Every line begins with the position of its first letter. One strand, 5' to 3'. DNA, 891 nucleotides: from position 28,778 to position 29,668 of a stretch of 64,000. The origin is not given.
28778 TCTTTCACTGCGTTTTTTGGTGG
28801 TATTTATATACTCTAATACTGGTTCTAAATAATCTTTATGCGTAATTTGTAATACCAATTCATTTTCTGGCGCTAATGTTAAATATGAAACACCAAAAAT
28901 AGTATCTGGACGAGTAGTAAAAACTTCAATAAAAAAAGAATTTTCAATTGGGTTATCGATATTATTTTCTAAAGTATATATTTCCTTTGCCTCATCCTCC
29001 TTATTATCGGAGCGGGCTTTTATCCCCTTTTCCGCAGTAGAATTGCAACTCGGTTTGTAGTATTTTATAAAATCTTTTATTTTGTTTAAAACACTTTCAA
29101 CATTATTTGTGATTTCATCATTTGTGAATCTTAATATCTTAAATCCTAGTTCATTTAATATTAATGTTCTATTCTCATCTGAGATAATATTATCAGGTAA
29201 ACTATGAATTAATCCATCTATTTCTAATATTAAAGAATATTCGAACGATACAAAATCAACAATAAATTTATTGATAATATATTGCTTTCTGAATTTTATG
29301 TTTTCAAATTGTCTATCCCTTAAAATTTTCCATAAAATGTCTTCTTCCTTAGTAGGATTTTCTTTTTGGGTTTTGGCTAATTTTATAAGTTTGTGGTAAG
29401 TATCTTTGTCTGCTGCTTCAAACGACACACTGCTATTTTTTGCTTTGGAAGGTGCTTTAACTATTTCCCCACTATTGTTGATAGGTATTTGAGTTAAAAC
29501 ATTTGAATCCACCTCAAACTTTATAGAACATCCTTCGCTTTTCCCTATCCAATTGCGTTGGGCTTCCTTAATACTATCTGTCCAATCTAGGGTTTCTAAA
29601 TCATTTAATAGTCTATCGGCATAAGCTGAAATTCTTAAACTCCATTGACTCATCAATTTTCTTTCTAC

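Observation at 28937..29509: LeuRS carries an in-frame ~190-aa insertion containing an apparently intact DUF559 (Vsr-like endonuclease) domain at the entry to the CP1 editing domain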

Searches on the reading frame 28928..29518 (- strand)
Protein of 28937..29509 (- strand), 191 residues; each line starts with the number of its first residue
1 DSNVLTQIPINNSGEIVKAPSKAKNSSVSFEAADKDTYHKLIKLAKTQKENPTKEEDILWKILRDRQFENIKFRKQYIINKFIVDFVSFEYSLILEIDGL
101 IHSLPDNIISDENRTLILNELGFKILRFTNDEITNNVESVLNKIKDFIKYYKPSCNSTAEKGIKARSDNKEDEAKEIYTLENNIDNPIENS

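Call 3: search_protein_families(library=pfam, proteins=[window:28937-29509:-], max_evalue=0.1)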
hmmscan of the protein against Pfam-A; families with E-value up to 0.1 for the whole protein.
window:28937-29509:- (191 aa): 2 families
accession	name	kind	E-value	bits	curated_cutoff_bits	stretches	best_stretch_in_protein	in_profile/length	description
PF04480.18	DUF559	-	1.3e-29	102.6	20.6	1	42-148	4-108/109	Protein of unknown function (DUF559)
PF18741.7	MTES_1575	-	9e-06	26.1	38.2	1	70-148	13-96/96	REase_MTES_1575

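Call 4: search_protein_families(library=ncbifam, proteins=[window:28937-29509:-], max_evalue=0.1)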
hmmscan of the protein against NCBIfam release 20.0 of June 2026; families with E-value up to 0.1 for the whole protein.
window:28937-29509:- (191 aa): 1 family
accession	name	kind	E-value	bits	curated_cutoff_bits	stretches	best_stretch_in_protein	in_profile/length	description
NF007294.0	PRK09767.1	equivalog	9.8e-18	64.4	218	1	44-149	8-111/117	DUF559 domain-containing protein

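Call 38: search_protein_representatives(alignment_id=A1)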
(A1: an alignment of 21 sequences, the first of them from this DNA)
Query: 21 sequences, 163 profile positions. Proteins with E-value up to 0.001 (for the whole library): 44432; up to 1e-10: 21498; up to 1e-30: 1222. The best 150 are listed.
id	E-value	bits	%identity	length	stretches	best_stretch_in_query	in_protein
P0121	5.8e-73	260.3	-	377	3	31-143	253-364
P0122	1.1e-59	217.2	-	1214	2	31-142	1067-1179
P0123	2.8e-55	202.8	-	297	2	13-144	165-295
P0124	5.8e-53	195.3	-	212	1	4-150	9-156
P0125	1.4e-52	194.0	-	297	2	18-142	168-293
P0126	1.9e-51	190.4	-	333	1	4-155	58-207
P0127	1.1e-50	187.8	-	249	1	8-158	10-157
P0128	2.5e-50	186.8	-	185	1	7-142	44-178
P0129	4.5e-50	185.9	-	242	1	5-151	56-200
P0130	7.6e-50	185.2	-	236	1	16-146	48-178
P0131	1.2e-49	184.5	-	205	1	22-157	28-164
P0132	1.7e-49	184.0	-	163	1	22-145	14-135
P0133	2.0e-49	183.8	-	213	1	5-135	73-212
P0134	4.2e-49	182.8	-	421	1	15-155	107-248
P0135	9.6e-49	181.6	-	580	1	6-149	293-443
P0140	6.5e-48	178.9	-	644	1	7-154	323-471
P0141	1.5e-47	177.7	-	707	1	5-147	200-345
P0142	1.5e-47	177.7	-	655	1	15-142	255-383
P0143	1.6e-47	177.6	-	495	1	4-160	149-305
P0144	1.9e-47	177.4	-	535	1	18-149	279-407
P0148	4.3e-47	176.2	-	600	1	14-152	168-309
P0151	8.5e-47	175.3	-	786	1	7-154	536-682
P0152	8.9e-47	175.2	-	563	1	6-153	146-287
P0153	1.0e-46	175.0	-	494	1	6-152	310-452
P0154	1.2e-46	174.8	-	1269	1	4-151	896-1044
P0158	3.5e-46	173.3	-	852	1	9-147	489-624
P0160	5.3e-46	172.7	-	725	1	1-144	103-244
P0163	6.3e-46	172.4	-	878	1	4-151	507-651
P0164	7.8e-46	172.1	-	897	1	8-149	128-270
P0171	3.3e-45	170.1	-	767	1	6-143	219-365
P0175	6.2e-45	169.2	-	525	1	3-152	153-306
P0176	6.5e-45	169.1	-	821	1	5-145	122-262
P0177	6.6e-45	169.1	-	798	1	9-151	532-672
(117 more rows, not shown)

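Call 39: search_protein_families(library=pfam, proteins=[P0122, P0135, P0140, P0141, P0142, P0143, P0144, P0148, P0151, P0152], max_evalue=0.00001)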
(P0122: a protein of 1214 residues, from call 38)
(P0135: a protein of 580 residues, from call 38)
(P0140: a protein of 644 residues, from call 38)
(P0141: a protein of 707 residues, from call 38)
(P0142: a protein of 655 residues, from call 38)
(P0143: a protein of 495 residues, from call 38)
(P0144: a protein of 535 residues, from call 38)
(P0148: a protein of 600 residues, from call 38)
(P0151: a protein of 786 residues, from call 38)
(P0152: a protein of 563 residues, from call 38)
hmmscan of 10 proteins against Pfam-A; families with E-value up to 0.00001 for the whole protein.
P0122 (1214 aa): 4 families
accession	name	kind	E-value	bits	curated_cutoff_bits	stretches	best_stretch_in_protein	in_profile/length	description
PF04480.18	DUF559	-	2.8e-64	214.2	20.6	2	1072-1177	4-107/109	Protein of unknown function (DUF559)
PF07669.17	Eco57I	-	4e-36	125.1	25.3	1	709-1001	3-171/171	Eco57I restriction-modification methylase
PF18741.7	MTES_1575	-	2.8e-15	56.6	38.2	1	560-643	8-95/96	REase_MTES_1575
PF02384.22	N6_Mtase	-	2.8e-09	37.2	20.4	0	348-445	3-66/311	N-6 DNA Methylase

P0135 (580 aa): 4 families
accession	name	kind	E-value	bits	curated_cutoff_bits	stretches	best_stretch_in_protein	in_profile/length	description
PF04480.18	DUF559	-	2.3e-34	118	20.6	1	329-435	3-108/109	Protein of unknown function (DUF559)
PF00133.28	tRNA-synt_1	-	4.2e-19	69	22.7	1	11-144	1-152/414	tRNA synthetases class I (I, L, M and V)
PF09334.17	tRNA-synt_1g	-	4e-16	59.2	20.1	1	35-147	3-112/391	tRNA synthetases class I (M)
PF18741.7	MTES_1575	-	1.5e-08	35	38.2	1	349-435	7-96/96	REase_MTES_1575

P0140 (644 aa): 4 families
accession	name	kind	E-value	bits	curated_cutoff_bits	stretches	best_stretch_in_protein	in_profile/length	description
PF02965.22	Met_synt_B12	-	9.7e-126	419.2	25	2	475-628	120-273/273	Vitamin B12 dependent methionine synthase, activation domain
PF04480.18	DUF559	-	4.9e-35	120.1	20.6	1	354-458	6-108/109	Protein of unknown function (DUF559)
PF02310.24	B12-binding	-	2.7e-16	59.9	32.1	1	14-103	1-90/121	B12 binding domain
PF18741.7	MTES_1575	-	7.7e-08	32.7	38.2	1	379-458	12-96/96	REase_MTES_1575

P0141 (707 aa): 3 families
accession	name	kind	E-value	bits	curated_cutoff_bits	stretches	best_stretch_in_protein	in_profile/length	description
PF13382.11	Adenine_deam_C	-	1e-59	201.2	27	1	539-704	1-168/169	Adenine deaminase C-terminal domain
PF01979.26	Amidohydro_1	-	1.3e-38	133.6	25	2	46-195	1-167/345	Amidohydrolase family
PF04480.18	DUF559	-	5.3e-35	120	20.6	1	233-339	4-108/109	Protein of unknown function (DUF559)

P0142 (655 aa): 4 families
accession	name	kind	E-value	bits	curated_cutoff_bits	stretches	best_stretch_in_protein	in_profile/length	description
PF02574.22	S-methyl_trans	-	2.7e-95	319.9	22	2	15-195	1-160/283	Homocysteine S-methyltransferase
PF04480.18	DUF559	-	7.8e-35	119.5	20.6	1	276-382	4-108/109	Protein of unknown function (DUF559)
PF00809.28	Pterin_bind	-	6.9e-20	72.2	25.5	1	567-654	1-92/244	Pterin binding enzyme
PF18741.7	MTES_1575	-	8e-07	29.5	38.2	1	295-379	7-93/96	REase_MTES_1575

P0143 (495 aa): 3 families
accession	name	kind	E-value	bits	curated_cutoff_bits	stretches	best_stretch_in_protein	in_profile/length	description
PF01264.26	Chorismate_synt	-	5e-108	361.1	27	2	321-483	169-327/327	Chorismate synthase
PF04480.18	DUF559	-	1.4e-32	112.3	20.6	1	180-287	3-108/109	Protein of unknown function (DUF559)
PF18741.7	MTES_1575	-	9.9e-08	32.4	38.2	1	209-287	13-96/96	REase_MTES_1575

P0144 (535 aa): 3 families
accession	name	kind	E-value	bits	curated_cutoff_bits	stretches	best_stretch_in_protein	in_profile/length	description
PF02350.25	Epimerase_2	-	5.3e-114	381.1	30.6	2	25-268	4-236/347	UDP-N-acetylglucosamine 2-epimerase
PF04480.18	DUF559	-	7.1e-34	116.4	20.6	1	298-402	5-108/109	Protein of unknown function (DUF559)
PF18741.7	MTES_1575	-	3.6e-08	33.8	38.2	1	322-402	11-96/96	REase_MTES_1575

P0148 (600 aa): 4 families
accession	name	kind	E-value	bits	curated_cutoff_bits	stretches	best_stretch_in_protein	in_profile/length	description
PF02464.23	CinA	-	4.4e-57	192.5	23.5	1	441-593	3-154/155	Competence-damaged protein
PF04480.18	DUF559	-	1e-33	115.9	20.6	1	192-298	4-108/109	Protein of unknown function (DUF559)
PF00994.29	MoCF_biosynth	-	4.4e-29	101.5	26.6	1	8-124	2-103/144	Probable molybdopterin binding domain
PF18146.6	CinA_KH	-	5.2e-06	26.9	27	0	363-424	1-60/73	Damage-inducible protein CinA KH domain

P0151 (786 aa): 4 families
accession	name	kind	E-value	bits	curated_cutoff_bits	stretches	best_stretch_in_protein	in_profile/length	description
PF01204.24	Trehalase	-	2.6e-124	416.3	21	2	22-427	2-452/512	Trehalase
PF04480.18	DUF559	-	3.1e-31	107.9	20.6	1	562-669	2-108/109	Protein of unknown function (DUF559)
PF22422.2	MGH1-like_GH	-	1.4e-13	51.7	27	1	124-423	7-314/356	Mannosylglycerate hydrolase MGH1-like glycoside hydrolase domain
PF03200.22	Glyco_hydro_63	-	7e-07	28.8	22.4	0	286-348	250-314/492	Glycosyl hydrolase family 63 C-terminal domain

P0152 (563 aa): 3 families
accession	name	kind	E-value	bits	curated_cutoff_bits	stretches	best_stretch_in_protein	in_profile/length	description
PF04480.18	DUF559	-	7.2e-33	113.2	20.6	1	172-276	4-107/109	Protein of unknown function (DUF559)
PF08486.15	SpoIID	-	3.5e-23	82.5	23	2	97-173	2-69/97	Stage II sporulation protein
PF18741.7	MTES_1575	-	2.2e-10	40.9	38.2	1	191-275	7-94/96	REase_MTES_1575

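Call 40: search_protein_families(library=pfam, proteins=[P0153, P0154, P0158, P0160, P0163, P0164, P0171, P0175, P0176, P0177], max_evalue=0.00001)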
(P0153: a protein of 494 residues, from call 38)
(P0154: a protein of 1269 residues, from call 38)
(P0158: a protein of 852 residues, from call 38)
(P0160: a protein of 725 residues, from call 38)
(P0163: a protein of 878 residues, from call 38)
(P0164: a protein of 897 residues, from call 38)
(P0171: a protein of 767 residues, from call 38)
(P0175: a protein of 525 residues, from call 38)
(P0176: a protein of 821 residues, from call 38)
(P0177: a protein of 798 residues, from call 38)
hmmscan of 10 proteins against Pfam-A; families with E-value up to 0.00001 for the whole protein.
P0153 (494 aa): 5 families
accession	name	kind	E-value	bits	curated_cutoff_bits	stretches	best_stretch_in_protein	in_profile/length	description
PF04480.18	DUF559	-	5.9e-34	116.7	20.6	1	337-441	3-108/109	Protein of unknown function (DUF559)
PF00133.28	tRNA-synt_1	-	1.1e-19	71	22.7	1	12-144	2-152/414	tRNA synthetases class I (I, L, M and V)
PF09334.17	tRNA-synt_1g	-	8.4e-17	61.4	20.1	1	34-145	2-110/391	tRNA synthetases class I (M)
PF13603.12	tRNA-synt_1_2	-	5.3e-09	36.3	25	0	470-494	19-43/185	Leucyl-tRNA synthetase, editing domain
PF18741.7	MTES_1575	-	1.3e-08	35.2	38.2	1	363-441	11-96/96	REase_MTES_1575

P0154 (1269 aa): 7 families
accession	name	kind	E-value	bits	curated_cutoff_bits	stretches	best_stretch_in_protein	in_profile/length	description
PF04480.18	DUF559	-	8.9e-34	116.1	20.6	1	927-1034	3-108/109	Protein of unknown function (DUF559)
PF07495.19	Y_Y_Y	-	7.5e-15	55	26.6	1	602-658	2-59/65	Y_Y_Y domain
PF13426.13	PAS_9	-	1.1e-14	55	27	1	733-834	2-102/103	PAS domain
PF07228.17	SpoIIE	-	5.7e-14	52.9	25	1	1048-1268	3-190/192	Stage II sporulation protein E (SpoIIE)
PF07494.17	Reg_prop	-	1.8e-10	40.2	20.4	0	207-230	1-24/24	Two component regulator propeller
PF08448.16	PAS_4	-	1.3e-07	32.2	23.1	1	733-837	6-109/110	PAS fold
PF08447.18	PAS_3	-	4.2e-06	27.4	25.6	0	747-827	4-86/89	PAS fold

P0158 (852 aa): 6 families
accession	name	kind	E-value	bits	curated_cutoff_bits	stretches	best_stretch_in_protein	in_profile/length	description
PF04480.18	DUF559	-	7.7e-32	109.8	20.6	1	516-618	7-108/109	Protein of unknown function (DUF559)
PF13424.12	TPR_12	-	2.2e-19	69.8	30.1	1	195-259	11-77/77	Tetratricopeptide repeat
PF07228.17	SpoIIE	-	4.3e-17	63.1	25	2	736-851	77-190/192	Stage II sporulation protein E (SpoIIE)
PF13181.12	TPR_8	-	1.2e-13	50.5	25.7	0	65-97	1-33/34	Tetratricopeptide repeat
PF18741.7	MTES_1575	-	4.8e-08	33.4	38.2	1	537-618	10-96/96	REase_MTES_1575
PF07719.23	TPR_2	-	6e-08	32.7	27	0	312-333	6-27/34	Tetratricopeptide repeat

P0160 (725 aa): 4 families
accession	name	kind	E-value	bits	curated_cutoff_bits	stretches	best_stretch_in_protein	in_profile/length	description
PF04480.18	DUF559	-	3.1e-32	111.1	20.6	1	138-241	4-108/109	Protein of unknown function (DUF559)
PF17768.7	RecJ_OB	-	9.1e-28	96.9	27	1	615-722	1-107/107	RecJ OB domain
PF01368.27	DHH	-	5.1e-24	85.4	28.1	1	81-389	1-125/125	DHH family, N-terminal domain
PF02272.25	DHHA1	-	2.5e-15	57.2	25.9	1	510-601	5-101/102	DHHA1 domain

P0163 (878 aa): 11 families
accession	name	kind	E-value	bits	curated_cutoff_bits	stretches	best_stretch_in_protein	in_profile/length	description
PF13424.12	TPR_12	-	2.2e-34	117.9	30.1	2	205-278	2-77/77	Tetratricopeptide repeat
PF04480.18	DUF559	-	2.7e-34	117.7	20.6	1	535-641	4-108/109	Protein of unknown function (DUF559)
PF07719.23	TPR_2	-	3.6e-20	70.8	27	0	248-276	3-31/34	Tetratricopeptide repeat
PF13374.12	TPR_10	-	5.3e-20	71.2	27.5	0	205-235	1-31/42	Tetratricopeptide repeat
PF00515.34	TPR_1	-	2.7e-18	65.4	27.8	0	206-236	1-31/34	Tetratricopeptide repeat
PF07228.17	SpoIIE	-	5.4e-15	56.3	25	1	776-877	93-190/192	Stage II sporulation protein E (SpoIIE)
PF17874.7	TPR_MalT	-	4.2e-12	46.4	45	1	176-347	11-182/336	MalT-like TPR region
PF13181.12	TPR_8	-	5.8e-10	39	25.7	0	207-238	2-33/34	Tetratricopeptide repeat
PF13176.12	TPR_7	-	1.3e-07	31.6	27.9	0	249-277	2-30/36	Tetratricopeptide repeat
PF18741.7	MTES_1575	-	9.8e-07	29.2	38.2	1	562-640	12-95/96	REase_MTES_1575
PF10516.15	SHNi-TPR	-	2.5e-06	27.3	21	0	248-279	3-34/38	SHNi-TPR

P0164 (897 aa): 4 families
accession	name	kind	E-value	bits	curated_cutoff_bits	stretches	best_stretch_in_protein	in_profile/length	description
PF13603.12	tRNA-synt_1_2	-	1.4e-49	168.6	25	1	2-125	25-146/185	Leucyl-tRNA synthetase, editing domain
PF04480.18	DUF559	-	1.7e-31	108.8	20.6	1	156-261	4-107/109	Protein of unknown function (DUF559)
PF08264.19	Anticodon_1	-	9.5e-19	68.2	25.1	1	748-860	5-144/148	Anticodon-binding domain of tRNA ligase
PF00133.28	tRNA-synt_1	-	4.6e-10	39.3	22.7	1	655-684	372-401/414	tRNA synthetases class I (I, L, M and V)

P0171 (767 aa): 4 families
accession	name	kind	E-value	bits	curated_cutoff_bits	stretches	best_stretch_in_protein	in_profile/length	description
PF00133.28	tRNA-synt_1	-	3.2e-83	280.2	22.7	1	20-765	2-318/414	tRNA synthetases class I (I, L, M and V)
PF04480.18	DUF559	-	2.9e-35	120.9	20.6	1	256-363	3-108/109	Protein of unknown function (DUF559)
PF09334.17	tRNA-synt_1g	-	8.3e-10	38.4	20.1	1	52-203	10-144/391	tRNA synthetases class I (M)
PF18741.7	MTES_1575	-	2.1e-06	28.1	38.2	1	284-363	12-96/96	REase_MTES_1575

P0175 (525 aa): 2 families
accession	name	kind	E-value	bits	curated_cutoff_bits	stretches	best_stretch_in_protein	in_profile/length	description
PF04480.18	DUF559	-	1.8e-33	115.1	20.6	1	188-294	4-108/109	Protein of unknown function (DUF559)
PF07228.17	SpoIIE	-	7.6e-19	68.8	25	1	333-524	6-190/192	Stage II sporulation protein E (SpoIIE)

P0176 (821 aa): 4 families
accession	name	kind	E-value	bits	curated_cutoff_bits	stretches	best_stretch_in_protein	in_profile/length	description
PF13603.12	tRNA-synt_1_2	-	9.4e-49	165.9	25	1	282-446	22-184/185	Leucyl-tRNA synthetase, editing domain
PF04480.18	DUF559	-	3.6e-29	101.3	20.6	1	153-258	5-108/109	Protein of unknown function (DUF559)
PF00133.28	tRNA-synt_1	-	2.3e-14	53.4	22.7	0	769-796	374-401/414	tRNA synthetases class I (I, L, M and V)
PF18741.7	MTES_1575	-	3.6e-06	27.4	38.2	0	177-258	11-96/96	REase_MTES_1575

P0177 (798 aa): 6 families
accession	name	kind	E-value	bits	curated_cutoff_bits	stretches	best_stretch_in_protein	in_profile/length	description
PF04480.18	DUF559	-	6.7e-34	116.5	20.6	1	557-662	5-108/109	Protein of unknown function (DUF559)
PF13424.12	TPR_12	-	3.9e-22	78.7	30.1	1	157-226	7-77/77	Tetratricopeptide repeat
PF07228.17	SpoIIE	-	1.2e-15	58.5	25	1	679-797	75-190/192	Stage II sporulation protein E (SpoIIE)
PF07719.23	TPR_2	-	1.3e-10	41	27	0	239-264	6-31/34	Tetratricopeptide repeat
PF00515.34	TPR_1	-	3.8e-08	33.2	27.8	0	239-263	6-30/34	Tetratricopeptide repeat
PF13374.12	TPR_10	-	6.8e-08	32.7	27.5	0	240-266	8-34/42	Tetratricopeptide repeat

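Call 45: find_related_loci(query=A1, collection=genome_contigs, flank=4000)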
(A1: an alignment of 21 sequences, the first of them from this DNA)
Query A1 (197 aa) in genome_contigs; peptide patterns used: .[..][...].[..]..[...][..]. (x = any residue, [..] = any of these).
599 stretches matched a pattern (row limit reached: there are more); 581 encode a relative of the query (tblastn E <= 1e-3); the best 80 are kept; 80 distinct loci.
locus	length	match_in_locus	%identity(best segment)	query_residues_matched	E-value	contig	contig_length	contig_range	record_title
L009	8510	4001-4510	49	12-182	4e-50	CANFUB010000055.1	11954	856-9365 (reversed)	MAG: Bacteroidetes bacterium isolate Jr-16oct17-287 genome assembly, contig: Jr-16oct17-C10183, whole genome shotgun seq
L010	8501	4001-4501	46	3-181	2e-43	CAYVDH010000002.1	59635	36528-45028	MAG TPA_asm: uncultured Flavobacteriaceae bacterium isolate SRP107338_co1_164 genome assembly, contig: NODE_208_length_5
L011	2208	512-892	50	25-151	9e-39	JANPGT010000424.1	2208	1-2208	MAG: Chitinophagaceae bacterium isolate VAR_69_metabat_298 VAR_69_k141_2435485, whole genome shotgun sequence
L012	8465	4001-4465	43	22-169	4e-38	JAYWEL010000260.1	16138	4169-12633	MAG: Chitinophagaceae bacterium isolate GL97_UP_metabinner_1 GL97_UP_metabinner_1_259, whole genome shotgun sequence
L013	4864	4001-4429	45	7-149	1e-37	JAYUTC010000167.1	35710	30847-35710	MAG: Ferruginibacter sp. isolate GL119_DN_metabinner_10 GL119_DN_metabinner_10_166, whole genome shotgun sequence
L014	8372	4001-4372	48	28-151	2e-37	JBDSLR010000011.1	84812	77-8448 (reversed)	MAG: Chitinophagaceae bacterium isolate cluster1_bin.374 k127_14233826, whole genome shotgun sequence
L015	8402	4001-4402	45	18-152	9e-37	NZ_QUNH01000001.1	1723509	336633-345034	Winogradskyella sediminis strain DSM 28134 Ga0196850_101, whole genome shotgun sequence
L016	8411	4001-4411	47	10-147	2e-36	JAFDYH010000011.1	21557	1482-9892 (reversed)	MAG: Bacteroidetes bacterium isolate SZAS-49 BACT-AMP-8__11__length-21557, whole genome shotgun sequence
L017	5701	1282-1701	45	8-147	4e-36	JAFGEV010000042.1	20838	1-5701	MAG: Prolixibacteraceae bacterium isolate Zod_Metabat.1255 k87_763494, whole genome shotgun sequence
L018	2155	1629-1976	51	32-147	4e-36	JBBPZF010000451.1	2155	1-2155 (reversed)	MAG: Chitinophagales bacterium isolate bin.34 bin.34_S5Ck141_884544_length_2155_cov_9.9732, whole genome shotgun sequenc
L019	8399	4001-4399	44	18-147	9e-36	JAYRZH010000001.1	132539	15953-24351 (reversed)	MAG: Chitinophagaceae bacterium isolate EBPR_s472bin.5 NODE_135_length_132539_cov_1.928556, whole genome shotgun sequenc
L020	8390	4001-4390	46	22-151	1e-35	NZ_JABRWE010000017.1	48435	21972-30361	MAG: Ignavibacterium sp. isolate MAG-12 c_000000000174, whole genome shotgun sequence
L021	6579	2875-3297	42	20-161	2e-35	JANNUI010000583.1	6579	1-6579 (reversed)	MAG: Chitinophagaceae bacterium isolate SOY_30_metabat_234_sub SOY_30_k141_635474, whole genome shotgun sequence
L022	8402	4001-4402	44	18-152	3e-35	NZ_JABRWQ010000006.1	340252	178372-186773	Winogradskyella litoriviva strain KMM6491 NODE_6_length_340252_cov_51.188563, whole genome shotgun sequence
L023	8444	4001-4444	40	18-165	4e-35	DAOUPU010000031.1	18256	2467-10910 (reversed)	MAG TPA_asm: Flavobacteriaceae bacterium isolate CSMAG_108 CSMAG_108_k141_426664_length_18256_cov_9.6193, whole genome s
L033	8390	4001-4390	46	22-144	3e-34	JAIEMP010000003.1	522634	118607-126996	MAG: Chitinophagaceae bacterium isolate co.spades.CONCOCT.2.5kb_093 c_000000000002, whole genome shotgun sequence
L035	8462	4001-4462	39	1-152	6e-34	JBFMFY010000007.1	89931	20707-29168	MAG: Bacteroidota bacterium isolate MAG283 MAG283_7, whole genome shotgun sequence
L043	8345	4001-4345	50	33-147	1e-33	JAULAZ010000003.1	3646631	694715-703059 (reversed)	MAG: Chitinophagaceae bacterium isolate MAG.10 contig_388, whole genome shotgun sequence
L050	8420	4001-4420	44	9-152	4e-33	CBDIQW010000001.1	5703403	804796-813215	MAG: Emticicia sp. isolate NI281-mx-bin22 genome assembly, contig: N-NV281-C3, whole genome shotgun sequence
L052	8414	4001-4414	43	20-147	7e-33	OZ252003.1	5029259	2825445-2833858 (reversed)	MAG: Flavisolibacter sp. isolate 3bffe827-7359-4958-bd84-0616f158acfb genome assembly, chromosome: 1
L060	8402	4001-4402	42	23-156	2e-32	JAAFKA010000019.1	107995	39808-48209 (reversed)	MAG: Cytophagales bacterium isolate bin6.concoct.b1b2b5.025 WN_Cytophagales_1_scaffold_19, whole genome shotgun sequence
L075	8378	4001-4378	43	22-147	2e-31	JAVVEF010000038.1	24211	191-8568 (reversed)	MAG: Lutibacter sp. isolate TamC13-14 NODE_1750_length_24211_cov_13.883507, whole genome shotgun sequence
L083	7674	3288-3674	47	18-156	7e-31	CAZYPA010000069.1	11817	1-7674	MAG TPA_asm: uncultured Leptospirales bacterium isolate binchicken_co39_269 genome assembly, contig: NODE_12954_length_1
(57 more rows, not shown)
